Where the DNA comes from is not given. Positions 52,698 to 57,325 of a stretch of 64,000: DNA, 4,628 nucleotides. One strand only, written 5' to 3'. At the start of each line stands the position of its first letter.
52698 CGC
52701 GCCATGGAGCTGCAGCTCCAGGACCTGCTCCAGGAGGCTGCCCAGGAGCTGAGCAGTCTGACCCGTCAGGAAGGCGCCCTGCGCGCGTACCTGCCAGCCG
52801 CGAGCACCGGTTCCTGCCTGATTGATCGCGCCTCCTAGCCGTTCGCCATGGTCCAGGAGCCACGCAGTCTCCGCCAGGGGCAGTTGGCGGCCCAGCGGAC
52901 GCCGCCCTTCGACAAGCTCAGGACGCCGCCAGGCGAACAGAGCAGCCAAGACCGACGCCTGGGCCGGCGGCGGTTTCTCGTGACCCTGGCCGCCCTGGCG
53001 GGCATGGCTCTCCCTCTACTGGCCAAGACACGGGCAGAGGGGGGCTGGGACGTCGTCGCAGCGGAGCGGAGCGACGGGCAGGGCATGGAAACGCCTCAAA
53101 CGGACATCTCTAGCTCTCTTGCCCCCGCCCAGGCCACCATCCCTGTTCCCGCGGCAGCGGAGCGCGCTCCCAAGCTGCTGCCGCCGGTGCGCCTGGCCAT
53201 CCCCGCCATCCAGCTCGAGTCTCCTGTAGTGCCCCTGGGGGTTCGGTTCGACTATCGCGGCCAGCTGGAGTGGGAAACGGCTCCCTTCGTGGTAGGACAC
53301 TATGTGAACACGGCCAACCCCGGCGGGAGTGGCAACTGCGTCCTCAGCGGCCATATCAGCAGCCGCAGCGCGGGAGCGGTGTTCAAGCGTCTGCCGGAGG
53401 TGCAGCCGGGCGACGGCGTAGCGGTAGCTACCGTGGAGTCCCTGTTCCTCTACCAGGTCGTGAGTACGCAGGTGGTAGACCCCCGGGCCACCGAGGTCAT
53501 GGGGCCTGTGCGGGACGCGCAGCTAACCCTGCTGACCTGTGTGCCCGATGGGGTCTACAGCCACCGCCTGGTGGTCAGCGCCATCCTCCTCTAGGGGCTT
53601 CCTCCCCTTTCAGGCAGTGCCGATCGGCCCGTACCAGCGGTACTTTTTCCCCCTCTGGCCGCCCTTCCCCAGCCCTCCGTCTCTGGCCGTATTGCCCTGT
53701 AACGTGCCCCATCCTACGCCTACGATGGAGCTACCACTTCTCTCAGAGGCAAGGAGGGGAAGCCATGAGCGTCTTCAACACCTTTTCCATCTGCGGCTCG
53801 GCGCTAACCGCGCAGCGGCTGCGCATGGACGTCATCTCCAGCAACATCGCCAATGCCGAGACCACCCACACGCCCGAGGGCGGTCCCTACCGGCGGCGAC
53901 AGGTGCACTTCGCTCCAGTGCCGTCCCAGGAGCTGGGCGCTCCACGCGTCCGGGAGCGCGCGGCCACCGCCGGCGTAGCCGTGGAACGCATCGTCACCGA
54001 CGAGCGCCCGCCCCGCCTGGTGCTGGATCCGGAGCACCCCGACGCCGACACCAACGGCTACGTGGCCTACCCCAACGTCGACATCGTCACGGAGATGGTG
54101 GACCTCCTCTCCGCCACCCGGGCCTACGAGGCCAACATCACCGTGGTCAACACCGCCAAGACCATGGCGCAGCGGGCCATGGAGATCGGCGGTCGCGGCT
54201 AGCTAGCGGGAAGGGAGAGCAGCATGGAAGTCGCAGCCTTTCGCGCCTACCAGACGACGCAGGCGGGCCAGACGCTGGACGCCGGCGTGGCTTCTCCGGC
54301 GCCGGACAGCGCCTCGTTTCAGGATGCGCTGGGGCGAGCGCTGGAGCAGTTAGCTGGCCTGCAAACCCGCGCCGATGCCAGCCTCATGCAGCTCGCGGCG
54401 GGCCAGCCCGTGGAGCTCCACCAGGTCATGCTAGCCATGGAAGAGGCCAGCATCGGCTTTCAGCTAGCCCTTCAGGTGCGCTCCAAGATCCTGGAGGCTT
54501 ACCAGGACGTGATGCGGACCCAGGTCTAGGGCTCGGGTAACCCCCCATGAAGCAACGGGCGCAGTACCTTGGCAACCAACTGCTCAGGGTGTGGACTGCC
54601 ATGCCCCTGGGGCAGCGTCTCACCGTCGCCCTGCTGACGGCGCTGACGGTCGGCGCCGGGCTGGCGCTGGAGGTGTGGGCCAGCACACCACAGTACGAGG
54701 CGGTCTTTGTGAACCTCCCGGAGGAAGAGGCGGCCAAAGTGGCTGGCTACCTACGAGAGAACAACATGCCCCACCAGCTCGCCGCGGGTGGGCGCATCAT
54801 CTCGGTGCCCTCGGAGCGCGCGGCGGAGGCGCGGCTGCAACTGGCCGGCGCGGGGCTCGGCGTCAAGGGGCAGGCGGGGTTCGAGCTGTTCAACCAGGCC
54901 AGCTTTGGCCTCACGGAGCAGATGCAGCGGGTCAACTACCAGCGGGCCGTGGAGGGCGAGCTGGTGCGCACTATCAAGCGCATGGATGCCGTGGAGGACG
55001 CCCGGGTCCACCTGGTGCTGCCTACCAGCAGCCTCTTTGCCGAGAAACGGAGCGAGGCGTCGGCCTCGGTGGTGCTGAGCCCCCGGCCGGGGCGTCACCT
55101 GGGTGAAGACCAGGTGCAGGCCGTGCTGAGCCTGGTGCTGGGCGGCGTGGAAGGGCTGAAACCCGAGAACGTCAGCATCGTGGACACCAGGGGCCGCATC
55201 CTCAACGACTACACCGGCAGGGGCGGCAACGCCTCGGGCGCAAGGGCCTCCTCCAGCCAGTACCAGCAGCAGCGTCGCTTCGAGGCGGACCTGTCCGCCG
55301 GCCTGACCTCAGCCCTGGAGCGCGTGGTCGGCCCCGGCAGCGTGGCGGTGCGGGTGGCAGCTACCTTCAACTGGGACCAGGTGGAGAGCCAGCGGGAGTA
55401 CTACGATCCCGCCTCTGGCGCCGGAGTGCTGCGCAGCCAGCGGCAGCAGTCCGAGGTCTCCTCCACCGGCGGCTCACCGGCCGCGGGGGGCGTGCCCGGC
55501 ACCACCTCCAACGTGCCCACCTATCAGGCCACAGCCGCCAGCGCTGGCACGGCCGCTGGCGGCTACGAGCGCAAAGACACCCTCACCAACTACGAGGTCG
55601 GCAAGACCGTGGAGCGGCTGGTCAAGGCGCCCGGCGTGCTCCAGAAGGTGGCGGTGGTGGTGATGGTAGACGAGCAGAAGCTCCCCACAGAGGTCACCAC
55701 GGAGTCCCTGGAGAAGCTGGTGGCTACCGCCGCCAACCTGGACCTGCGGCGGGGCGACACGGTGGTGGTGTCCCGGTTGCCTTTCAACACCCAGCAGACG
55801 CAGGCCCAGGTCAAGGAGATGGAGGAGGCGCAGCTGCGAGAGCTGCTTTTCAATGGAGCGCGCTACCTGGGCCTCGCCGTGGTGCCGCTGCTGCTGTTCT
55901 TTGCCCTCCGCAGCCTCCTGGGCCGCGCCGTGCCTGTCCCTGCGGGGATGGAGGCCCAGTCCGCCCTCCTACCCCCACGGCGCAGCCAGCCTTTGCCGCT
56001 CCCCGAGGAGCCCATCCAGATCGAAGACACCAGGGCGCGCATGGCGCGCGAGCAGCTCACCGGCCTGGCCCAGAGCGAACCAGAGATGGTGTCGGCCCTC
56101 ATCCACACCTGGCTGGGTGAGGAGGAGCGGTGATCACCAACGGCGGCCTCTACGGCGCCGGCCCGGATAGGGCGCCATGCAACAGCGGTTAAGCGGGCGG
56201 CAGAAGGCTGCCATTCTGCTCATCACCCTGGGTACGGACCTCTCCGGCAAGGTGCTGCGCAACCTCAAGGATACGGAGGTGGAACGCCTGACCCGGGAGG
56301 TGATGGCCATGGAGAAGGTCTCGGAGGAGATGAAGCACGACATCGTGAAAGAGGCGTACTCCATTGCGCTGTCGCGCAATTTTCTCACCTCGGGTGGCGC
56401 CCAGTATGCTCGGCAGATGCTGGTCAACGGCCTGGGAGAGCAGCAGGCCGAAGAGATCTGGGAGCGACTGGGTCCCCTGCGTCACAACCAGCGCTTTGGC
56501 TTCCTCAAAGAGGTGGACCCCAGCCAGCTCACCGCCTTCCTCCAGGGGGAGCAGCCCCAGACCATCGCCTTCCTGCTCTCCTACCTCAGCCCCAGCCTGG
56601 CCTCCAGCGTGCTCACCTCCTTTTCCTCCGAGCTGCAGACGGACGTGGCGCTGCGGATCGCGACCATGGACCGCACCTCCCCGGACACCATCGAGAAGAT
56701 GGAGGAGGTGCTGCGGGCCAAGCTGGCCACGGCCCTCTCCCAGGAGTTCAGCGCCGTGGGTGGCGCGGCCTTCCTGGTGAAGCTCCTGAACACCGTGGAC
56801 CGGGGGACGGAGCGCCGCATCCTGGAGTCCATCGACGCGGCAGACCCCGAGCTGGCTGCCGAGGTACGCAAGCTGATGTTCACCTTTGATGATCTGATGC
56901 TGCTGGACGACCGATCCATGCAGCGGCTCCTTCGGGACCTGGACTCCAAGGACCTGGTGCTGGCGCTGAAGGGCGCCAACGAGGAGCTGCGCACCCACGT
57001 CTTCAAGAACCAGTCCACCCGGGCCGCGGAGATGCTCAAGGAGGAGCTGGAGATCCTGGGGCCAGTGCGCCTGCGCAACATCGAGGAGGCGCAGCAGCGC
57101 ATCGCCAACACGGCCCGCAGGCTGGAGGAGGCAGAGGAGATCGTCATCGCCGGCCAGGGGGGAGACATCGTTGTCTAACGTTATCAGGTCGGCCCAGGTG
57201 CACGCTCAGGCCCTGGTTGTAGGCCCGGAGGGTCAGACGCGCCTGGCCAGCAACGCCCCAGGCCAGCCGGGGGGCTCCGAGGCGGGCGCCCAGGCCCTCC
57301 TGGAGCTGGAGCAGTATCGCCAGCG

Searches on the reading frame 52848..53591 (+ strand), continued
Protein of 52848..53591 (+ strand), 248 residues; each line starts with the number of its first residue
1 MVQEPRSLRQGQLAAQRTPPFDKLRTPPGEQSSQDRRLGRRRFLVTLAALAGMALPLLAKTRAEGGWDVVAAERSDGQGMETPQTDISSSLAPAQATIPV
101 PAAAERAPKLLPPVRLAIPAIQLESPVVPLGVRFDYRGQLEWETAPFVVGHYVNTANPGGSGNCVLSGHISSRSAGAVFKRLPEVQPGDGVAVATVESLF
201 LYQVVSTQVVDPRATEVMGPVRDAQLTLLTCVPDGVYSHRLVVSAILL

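Call 78: search_protein_families(library=pfam, proteins=[L016:9073-11769:+], max_evalue=0.01)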
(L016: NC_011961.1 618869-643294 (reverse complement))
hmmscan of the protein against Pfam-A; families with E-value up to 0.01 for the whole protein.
L016:9073-11769:+ (899 aa): 3 families
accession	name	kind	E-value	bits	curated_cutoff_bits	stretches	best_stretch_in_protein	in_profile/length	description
PF13229.12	Beta_helix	-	2.6e-18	66.6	25.9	3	412-549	34-157/158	Right handed beta helix region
PF02415.23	Chlam_PMP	-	2.6e-12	46.1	20.6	0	177-194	1-18/19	Chlamydia polymorphic membrane protein (Chlamydia_PMP) repeat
PF05048.19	NosD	-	3.2e-05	23.9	23.6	0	436-524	44-175/212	Periplasmic copper-binding protein (NosD)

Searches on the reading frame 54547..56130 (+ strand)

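Call 16: search_protein_families(library=ncbifam, proteins=[window:54547-56130:+], max_evalue=0.001)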
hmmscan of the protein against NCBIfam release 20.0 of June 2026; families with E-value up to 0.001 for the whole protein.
window:54547-56130:+ (528 aa): 2 families
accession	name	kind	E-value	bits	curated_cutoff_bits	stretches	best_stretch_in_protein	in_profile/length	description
TIGR00206.1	fliF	equivalog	1.7e-85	288.1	129.75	1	21-526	21-554/555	flagellar basal-body MS-ring/collar protein FliF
TIGR02544.1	III_secr_YscJ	equivalog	2e-16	60.3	161.95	1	53-212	22-184/193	type III secretion system inner membrane ring lipoprotein SctJ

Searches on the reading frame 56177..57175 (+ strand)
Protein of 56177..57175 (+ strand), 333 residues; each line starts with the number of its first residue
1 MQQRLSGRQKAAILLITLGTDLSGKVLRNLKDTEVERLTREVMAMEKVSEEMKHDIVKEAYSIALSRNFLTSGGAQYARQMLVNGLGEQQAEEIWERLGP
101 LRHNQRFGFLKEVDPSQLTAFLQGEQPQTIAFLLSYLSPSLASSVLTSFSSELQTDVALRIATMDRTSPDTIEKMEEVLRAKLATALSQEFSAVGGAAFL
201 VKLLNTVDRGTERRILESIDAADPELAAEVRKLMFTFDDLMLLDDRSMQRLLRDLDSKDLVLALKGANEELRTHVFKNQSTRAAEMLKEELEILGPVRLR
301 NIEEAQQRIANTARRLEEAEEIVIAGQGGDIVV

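Call 16: search_protein_families(library=ncbifam, proteins=[window:56177-57175:+], max_evalue=0.001)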
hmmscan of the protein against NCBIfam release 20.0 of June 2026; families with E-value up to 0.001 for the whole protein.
window:56177-57175:+ (333 aa): 2 families
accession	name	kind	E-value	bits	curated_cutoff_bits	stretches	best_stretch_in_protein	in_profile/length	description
TIGR00207.1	fliG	equivalog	1.5e-106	356.6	226.7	1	3-332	7-337/338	flagellar motor switch protein FliG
NF004260.2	PRK05686.2-1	equivalog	1.7e-29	103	550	1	4-293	14-302/316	flagellar motor switch protein FliG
